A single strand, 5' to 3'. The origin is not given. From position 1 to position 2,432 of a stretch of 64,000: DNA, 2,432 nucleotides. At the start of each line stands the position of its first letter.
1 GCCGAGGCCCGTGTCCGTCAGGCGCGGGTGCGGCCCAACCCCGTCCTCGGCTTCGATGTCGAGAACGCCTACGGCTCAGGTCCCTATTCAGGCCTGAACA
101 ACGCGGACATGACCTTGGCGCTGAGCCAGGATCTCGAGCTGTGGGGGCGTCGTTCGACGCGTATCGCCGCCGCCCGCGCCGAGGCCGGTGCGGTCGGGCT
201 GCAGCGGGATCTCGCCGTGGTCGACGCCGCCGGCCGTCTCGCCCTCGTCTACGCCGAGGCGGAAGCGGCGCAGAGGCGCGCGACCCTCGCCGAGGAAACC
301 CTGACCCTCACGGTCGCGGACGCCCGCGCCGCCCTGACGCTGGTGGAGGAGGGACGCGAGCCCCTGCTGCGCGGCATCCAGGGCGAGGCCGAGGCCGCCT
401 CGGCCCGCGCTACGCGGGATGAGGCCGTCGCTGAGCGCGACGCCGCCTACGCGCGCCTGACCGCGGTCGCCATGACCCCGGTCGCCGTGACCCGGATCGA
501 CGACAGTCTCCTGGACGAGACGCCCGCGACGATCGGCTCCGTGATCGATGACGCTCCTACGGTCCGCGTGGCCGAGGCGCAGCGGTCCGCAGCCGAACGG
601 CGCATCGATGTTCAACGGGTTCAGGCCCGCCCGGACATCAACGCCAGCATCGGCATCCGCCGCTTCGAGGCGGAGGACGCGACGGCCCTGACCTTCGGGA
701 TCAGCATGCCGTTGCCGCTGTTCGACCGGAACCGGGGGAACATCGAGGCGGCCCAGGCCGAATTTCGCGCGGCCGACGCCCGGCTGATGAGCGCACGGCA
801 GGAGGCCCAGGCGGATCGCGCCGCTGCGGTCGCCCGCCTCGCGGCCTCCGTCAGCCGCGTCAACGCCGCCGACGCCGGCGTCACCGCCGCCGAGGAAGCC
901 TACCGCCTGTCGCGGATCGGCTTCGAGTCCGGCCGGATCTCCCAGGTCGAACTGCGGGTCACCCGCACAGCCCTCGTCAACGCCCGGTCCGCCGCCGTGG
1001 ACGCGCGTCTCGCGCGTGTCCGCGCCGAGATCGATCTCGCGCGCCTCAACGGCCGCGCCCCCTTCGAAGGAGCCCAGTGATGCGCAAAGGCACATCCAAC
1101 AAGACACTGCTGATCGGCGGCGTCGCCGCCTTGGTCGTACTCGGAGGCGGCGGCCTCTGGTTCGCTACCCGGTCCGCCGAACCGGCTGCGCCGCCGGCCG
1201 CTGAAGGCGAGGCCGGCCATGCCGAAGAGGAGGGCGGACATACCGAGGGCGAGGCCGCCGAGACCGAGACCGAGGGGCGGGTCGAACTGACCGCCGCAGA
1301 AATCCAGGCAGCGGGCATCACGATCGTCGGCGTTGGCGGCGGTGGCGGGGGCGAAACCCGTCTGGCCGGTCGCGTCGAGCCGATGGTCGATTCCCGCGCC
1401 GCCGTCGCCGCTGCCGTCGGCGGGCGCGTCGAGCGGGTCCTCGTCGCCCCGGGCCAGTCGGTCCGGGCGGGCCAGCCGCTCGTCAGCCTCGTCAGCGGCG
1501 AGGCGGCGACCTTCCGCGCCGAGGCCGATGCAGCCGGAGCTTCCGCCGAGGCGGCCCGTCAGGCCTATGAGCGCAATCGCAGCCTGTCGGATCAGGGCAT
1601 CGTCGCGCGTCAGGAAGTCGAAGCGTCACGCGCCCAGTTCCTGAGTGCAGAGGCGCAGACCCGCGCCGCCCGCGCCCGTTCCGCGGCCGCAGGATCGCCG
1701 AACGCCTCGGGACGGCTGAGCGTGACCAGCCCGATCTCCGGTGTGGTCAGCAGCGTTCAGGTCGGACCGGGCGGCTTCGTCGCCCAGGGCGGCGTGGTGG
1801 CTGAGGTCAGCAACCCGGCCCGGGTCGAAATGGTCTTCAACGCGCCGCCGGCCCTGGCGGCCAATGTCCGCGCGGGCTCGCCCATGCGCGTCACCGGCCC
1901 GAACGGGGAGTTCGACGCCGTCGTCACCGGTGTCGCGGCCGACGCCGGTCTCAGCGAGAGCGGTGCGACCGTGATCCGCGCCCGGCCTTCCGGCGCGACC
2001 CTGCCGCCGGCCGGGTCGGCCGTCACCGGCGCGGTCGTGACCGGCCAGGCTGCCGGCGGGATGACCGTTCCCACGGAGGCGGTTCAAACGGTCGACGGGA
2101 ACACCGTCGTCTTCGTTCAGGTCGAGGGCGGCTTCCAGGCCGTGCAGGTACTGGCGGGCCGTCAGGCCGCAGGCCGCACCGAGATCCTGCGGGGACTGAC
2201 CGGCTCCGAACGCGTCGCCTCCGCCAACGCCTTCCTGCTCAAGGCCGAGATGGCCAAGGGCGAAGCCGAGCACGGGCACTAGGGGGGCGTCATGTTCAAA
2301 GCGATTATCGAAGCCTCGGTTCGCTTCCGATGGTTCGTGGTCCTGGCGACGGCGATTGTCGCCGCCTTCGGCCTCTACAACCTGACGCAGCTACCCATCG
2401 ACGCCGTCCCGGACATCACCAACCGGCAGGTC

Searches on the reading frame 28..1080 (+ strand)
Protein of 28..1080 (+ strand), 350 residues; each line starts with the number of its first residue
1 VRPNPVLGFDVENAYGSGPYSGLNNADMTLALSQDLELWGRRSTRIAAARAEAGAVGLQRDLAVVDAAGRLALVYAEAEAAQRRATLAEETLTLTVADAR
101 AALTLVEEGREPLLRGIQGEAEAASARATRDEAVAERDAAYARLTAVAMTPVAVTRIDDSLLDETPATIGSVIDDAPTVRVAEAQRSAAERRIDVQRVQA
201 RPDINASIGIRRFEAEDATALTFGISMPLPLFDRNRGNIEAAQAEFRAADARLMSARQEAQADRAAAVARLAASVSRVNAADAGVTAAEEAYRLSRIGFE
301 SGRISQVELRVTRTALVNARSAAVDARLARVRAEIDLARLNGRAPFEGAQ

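Call 57: search_protein_families(library=pfam, proteins=[window:28-1080:+], max_evalue=0.001)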
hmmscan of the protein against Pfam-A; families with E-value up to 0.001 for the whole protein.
window:28-1080:+ (350 aa): 1 family
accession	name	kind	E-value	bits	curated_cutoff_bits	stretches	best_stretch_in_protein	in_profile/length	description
PF02321.23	OEP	-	1.8e-28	100.1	22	2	172-341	8-186/187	Outer membrane efflux protein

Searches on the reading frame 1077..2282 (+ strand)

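Call 57: search_protein_families(library=pfam, proteins=[window:1077-2282:+], max_evalue=0.001)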
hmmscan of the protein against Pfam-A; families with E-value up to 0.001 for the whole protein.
window:1077-2282:+ (401 aa): 4 families
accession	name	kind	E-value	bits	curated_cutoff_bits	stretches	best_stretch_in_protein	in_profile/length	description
PF16576.10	HlyD_D23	-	1.8e-14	54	30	1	94-275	6-170/214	Barrel-sandwich domain of CusB or HlyD membrane-fusion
PF13437.12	HlyD_3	-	2e-13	51.4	22.2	1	216-303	2-92/106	HlyD family secretion protein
PF00364.28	Biotin_lipoyl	-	0.00011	22.4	22.1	0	110-137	45-72/73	Biotin-requiring enzyme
PF13533.13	Biotin_lipoyl_2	-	0.00014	22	29.8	1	109-138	2-31/32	Biotin-lipoyl like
